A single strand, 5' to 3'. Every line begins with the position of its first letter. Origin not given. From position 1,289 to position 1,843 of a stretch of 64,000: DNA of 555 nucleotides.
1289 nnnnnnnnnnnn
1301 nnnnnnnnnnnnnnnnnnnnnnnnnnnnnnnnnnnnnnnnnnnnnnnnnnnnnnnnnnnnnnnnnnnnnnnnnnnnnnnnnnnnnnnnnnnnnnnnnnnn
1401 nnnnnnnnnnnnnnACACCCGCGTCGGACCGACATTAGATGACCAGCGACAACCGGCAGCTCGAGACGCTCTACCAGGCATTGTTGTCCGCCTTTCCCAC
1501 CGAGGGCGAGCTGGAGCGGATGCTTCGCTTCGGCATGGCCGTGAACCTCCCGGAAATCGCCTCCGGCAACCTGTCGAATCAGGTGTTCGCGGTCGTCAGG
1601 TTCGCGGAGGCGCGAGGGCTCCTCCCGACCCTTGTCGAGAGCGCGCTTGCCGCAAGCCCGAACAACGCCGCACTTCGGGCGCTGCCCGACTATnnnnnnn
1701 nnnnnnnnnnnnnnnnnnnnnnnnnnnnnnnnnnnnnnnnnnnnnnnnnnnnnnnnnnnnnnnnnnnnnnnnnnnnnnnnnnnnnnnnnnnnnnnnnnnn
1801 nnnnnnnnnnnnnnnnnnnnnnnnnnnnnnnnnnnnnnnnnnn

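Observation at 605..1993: Orphan effector-adaptor pair: TIR-like domain fused to an effector-associated domain, followed by a two-EAD adaptor protein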

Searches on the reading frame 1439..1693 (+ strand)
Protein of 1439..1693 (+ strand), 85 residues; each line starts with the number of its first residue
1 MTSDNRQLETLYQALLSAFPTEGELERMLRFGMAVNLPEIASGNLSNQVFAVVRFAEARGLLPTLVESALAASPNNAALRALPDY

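Call 40: find_related_loci(query=A2, collection=genome_contigs, flank=10000)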
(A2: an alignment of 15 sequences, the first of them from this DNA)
Query A2 (85 aa) in genome_contigs; peptide patterns used: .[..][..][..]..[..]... (x = any residue, [..] = any of these).
28 stretches matched a pattern; 6 encode a relative of the query (tblastn E <= 1e-3); 6 distinct loci.
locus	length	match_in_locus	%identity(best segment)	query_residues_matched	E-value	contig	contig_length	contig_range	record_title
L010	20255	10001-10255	61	1-85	2e-31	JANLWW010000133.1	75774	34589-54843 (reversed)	MAG: Acidobacteriota bacterium isolate OTE_20_metabat_232 OTE_20_k141_615245, whole genome shotgun sequence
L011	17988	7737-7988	60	1-84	2e-29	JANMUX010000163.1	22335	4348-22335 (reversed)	MAG: Acidobacteriota bacterium isolate SOY_1_B_metabat.173 SOY_1_B_k141_4036780, whole genome shotgun sequence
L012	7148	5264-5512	43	1-82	1e-14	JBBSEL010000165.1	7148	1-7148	MAG: Chloroflexia bacterium isolate LS1_sbin.44 LS1_sbin.44_K_808660_L_7148_cov_7.8434, whole genome shotgun sequence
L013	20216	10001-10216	34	5-76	1e-5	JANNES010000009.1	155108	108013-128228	MAG: Rhodobacterales bacterium isolate OTE_75_metabat_368 OTE_75_k141_372711, whole genome shotgun sequence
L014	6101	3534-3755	32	9-82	3e-5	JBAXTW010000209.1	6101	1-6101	MAG: Pseudanabaena sp. ELA645 MAG645_209, whole genome shotgun sequence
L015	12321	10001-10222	32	9-82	2e-4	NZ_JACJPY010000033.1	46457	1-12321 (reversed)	Pseudanabaena cinerea FACHB-1277 contig33, whole genome shotgun sequence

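Call 43: find_homologous_proteins(query=A2, max_evalue=0.001)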
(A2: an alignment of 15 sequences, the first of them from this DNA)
Query A2 (15 sequences) (85 aa, profile of the alignment): 14 proteins with E <= 0.001 among 8000 candidates.
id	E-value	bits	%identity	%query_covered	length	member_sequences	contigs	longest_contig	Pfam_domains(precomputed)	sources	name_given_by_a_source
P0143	3.2e-25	106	43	94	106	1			PF19955.6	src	-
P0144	5.8e-22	96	44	89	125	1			PF19955.6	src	-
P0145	2.5e-20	90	45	87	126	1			PF19955.6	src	-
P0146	6.7e-20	89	42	88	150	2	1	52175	PF19955.6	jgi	jgi:hypothetical protein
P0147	9.9e-19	85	45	88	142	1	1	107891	PF19955.6,PF19960.7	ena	-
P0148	1.9e-18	84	39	92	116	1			PF19955.6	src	-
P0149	1.0e-17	82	42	85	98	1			PF19955.6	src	-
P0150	1.6e-14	72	48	89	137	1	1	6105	PF19955.6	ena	-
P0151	7.9e-14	69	42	88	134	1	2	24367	PF19955.6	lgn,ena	-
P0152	1.1e-13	69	43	67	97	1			PF19955.6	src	-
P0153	1.2e-13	69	39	93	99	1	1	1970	PF19955.6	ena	-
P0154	5.4e-12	64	38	89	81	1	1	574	PF19955.6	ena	-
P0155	6.4e-12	63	39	93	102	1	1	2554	PF19955.6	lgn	-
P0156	1.9e-6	46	44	55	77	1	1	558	PF19955.6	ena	-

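Call 76: search_protein_families(library=pfam, proteins=[L010:894-2210:+, L010:2134-3075:+, L010:686-991:-, L012:5261-6571:+, L013:11014-12129:+, L013:12033-14900:+, L013:9941-11086:+], max_evalue=0.01)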
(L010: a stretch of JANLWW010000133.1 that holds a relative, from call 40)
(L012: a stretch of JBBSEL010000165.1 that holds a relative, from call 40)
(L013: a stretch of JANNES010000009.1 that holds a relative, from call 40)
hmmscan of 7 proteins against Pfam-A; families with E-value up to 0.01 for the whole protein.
L010:894-2210:+ (439 aa): 2 families
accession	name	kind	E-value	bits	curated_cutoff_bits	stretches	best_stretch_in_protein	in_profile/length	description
PF19955.5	EAD1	-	1.2e-13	51.8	24.2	1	57-143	2-89/90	Effector-associated domain 1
PF19995.5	iSTAND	-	1.5e-05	25.9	24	1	173-280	4-121/163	inactive STAND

L010:2134-3075:+ (314 aa): 14 families
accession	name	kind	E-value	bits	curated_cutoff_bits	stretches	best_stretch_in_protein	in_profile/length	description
PF07728.20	AAA_5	-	2.1e-10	41.2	22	1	68-204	1-130/139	AAA domain (dynein-related subfamily)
PF00004.35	AAA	-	3.6e-10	40.8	21.2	1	69-213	1-123/131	ATPase family associated with various cellular activities (AAA)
PF13401.12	AAA_22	-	2.3e-08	34.9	27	1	68-174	7-109/130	AAA domain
PF07724.20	AAA_2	-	5.4e-08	33.5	27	1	70-201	7-125/166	AAA domain (Cdc48 subfamily)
PF00158.32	Sigma54_activat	-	4.1e-05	23.8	20.2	0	58-86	14-42/168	Sigma-54 interaction domain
PF13191.12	AAA_16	-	0.00014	22.9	32.6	1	67-167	25-114/167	AAA ATPase domain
PF09848.15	SLFN-g3_helicase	-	0.00094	19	24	1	69-115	4-40/354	Schlafen group 3, DNA/RNA helicase domain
PF13481.12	AAA_25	-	0.0018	18.3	27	0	63-96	30-63/195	AAA domain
PF05729.18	NACHT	-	0.0021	18.4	26.7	1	68-167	2-99/167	NACHT domain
PF07726.17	AAA_3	-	0.0034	17.7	27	0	151-201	64-112/131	ATPase family associated with various cellular activities (AAA)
PF06068.19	TIP49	-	0.0036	17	23.8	1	64-92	48-76/347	TIP49 P-loop domain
PF01078.27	Mg_chelatase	-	0.005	16.7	20.3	1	58-87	14-43/207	Magnesium chelatase, subunit ChlI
PF20720.3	nSTAND3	-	0.0073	16.4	27.2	0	67-90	18-41/155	Novel STAND NTPase 3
PF06745.19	ATPase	-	0.0095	15.8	26.6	0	64-83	17-36/231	KaiC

L010:686-991:- (102 aa): 1 family
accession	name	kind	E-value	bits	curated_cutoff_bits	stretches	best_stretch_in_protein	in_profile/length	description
PF19955.5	EAD1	-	9.1e-16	58.5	24.2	1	14-99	2-88/90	Effector-associated domain 1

L012:5261-6571:+ (437 aa): 5 families
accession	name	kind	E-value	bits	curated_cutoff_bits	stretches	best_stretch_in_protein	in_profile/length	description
PF00931.28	NB-ARC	-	3.1e-26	92.6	23.5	1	129-328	19-227/248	NB-ARC domain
PF19955.5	EAD1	-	1.4e-22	80.3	24.2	1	2-86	1-87/90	Effector-associated domain 1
PF13191.12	AAA_16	-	2.5e-05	25.3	32.6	1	108-220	2-140/167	AAA ATPase domain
PF13401.12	AAA_22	-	0.00013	22.8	27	1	136-221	9-93/130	AAA domain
PF25201.1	nSTAND6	-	0.0026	18.2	27.7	1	108-158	1-44/148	Novel STAND NTPase 6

L013:11014-12129:+ (372 aa): 2 families
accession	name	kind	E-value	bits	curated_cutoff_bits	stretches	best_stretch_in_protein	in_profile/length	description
PF19955.5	EAD1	-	2e-07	31.8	24.2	1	25-108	1-85/90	Effector-associated domain 1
PF13191.12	AAA_16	-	0.0046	17.9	32.6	0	148-270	16-158/167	AAA ATPase domain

L013:12033-14900:+ (956 aa): 7 families
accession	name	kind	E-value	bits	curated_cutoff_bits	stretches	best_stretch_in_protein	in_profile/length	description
PF13191.12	AAA_16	-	2.1e-08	35.3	32.6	1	208-376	2-161/167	AAA ATPase domain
PF25199.1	nSTAND_NTPase5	-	2.8e-06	27.7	34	1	205-273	15-84/145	Novel STAND NTPase 5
PF24883.2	NPHP3_N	-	5.1e-06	27.2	24.8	1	228-391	22-164/164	Nephrocystin 3, N-terminal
PF00931.28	NB-ARC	-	1.9e-05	24.5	23.5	1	212-454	2-208/248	NB-ARC domain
PF01637.24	ATPase_2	-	0.00069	19.9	33.2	1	208-388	1-153/225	ATPase domain predominantly from Archaea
PF05729.18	NACHT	-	0.00098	19.4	26.7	1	230-376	2-112/167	NACHT domain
PF13173.12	AAA_14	-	0.0014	19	27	1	229-287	3-57/129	AAA domain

L013:9941-11086:+ (382 aa): 4 families
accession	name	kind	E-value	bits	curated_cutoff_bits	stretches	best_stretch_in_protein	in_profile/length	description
PF13365.12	Trypsin_2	-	3e-18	67.4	27.6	1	167-343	1-144/144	Trypsin-like peptidase domain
PF19955.5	EAD1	-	1.8e-08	35.1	24.2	1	22-101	7-88/90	Effector-associated domain 1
PF00089.32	Trypsin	-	0.00011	22.6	20.6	1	164-350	24-201/220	Trypsin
PF10459.15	Peptidase_S46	-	0.0018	17.5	22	0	162-203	44-84/698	Peptidase S46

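Call 77: search_protein_families(library=pfam, proteins=[L010:3056-5602:+, L010:5602-6636:+, L010:6712-7719:+, L010:7710-9056:+, L010:124-618:+, L010:455-970:+], max_evalue=0.01)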
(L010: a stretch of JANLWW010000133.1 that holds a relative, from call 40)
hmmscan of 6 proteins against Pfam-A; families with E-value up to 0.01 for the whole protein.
L010:3056-5602:+ (849 aa): 0 families

L010:5602-6636:+ (345 aa): 2 families
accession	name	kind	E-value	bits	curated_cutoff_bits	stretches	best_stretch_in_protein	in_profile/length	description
PF13432.12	TPR_16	-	0.0019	19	32.7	1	87-112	32-57/65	Tetratricopeptide repeat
PF07719.23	TPR_2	-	0.0076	16.8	27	1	90-114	5-29/34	Tetratricopeptide repeat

L010:6712-7719:+ (336 aa): 0 families

L010:7710-9056:+ (449 aa): 1 family
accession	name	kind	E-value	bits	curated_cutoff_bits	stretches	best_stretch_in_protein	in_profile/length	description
PF03349.22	Toluene_X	-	0.0032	16.4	29.7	0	60-87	32-59/421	Outer membrane protein transport protein (OMPP1/FadL/TodX)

L010:124-618:+ (165 aa): 4 families
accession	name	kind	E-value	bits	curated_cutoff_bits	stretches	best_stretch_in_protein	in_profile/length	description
PF05572.19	Peptidase_M43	-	7.9e-14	52.3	23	1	72-155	70-148/152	Pregnancy-associated plasma protein-A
PF13582.12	Reprolysin_3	-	0.0015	19.5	22.4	1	36-87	79-123/123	Metallo-peptidase family M12B Reprolysin-like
PF13688.12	Reprolysin_5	-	0.0036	18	27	1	72-115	143-164/196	Metallo-peptidase family M12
PF00413.30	Peptidase_M10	-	0.0037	17.6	24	1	68-88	106-126/159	Matrixin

L010:455-970:+ (172 aa): 0 families

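Call 80: search_solved_structures(query=L010:3056-5602:+, max_evalue=1)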
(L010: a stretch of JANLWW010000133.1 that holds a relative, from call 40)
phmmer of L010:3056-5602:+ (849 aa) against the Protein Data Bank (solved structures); distinct sequences matched with E-value up to 1: 4.
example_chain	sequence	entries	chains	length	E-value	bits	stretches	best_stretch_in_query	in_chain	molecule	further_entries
9f5x_B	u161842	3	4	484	0.24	12.8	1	58-102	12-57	NADH dehydrogenase [ubiquinone] flavoprotein 1, mitochondrial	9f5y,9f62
7a24_z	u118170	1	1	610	0.7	11.3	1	43-96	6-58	GLDH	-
7a23_A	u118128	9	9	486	0.71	11.2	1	79-104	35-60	51kDa | NADH dehydrogenase [ubiquinone] flavoprotein 1, mitochondrial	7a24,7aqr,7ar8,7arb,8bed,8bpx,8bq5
9fqr_J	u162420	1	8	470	0.75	11.2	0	33-107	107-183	Sperm-associated microtubule inner protein 5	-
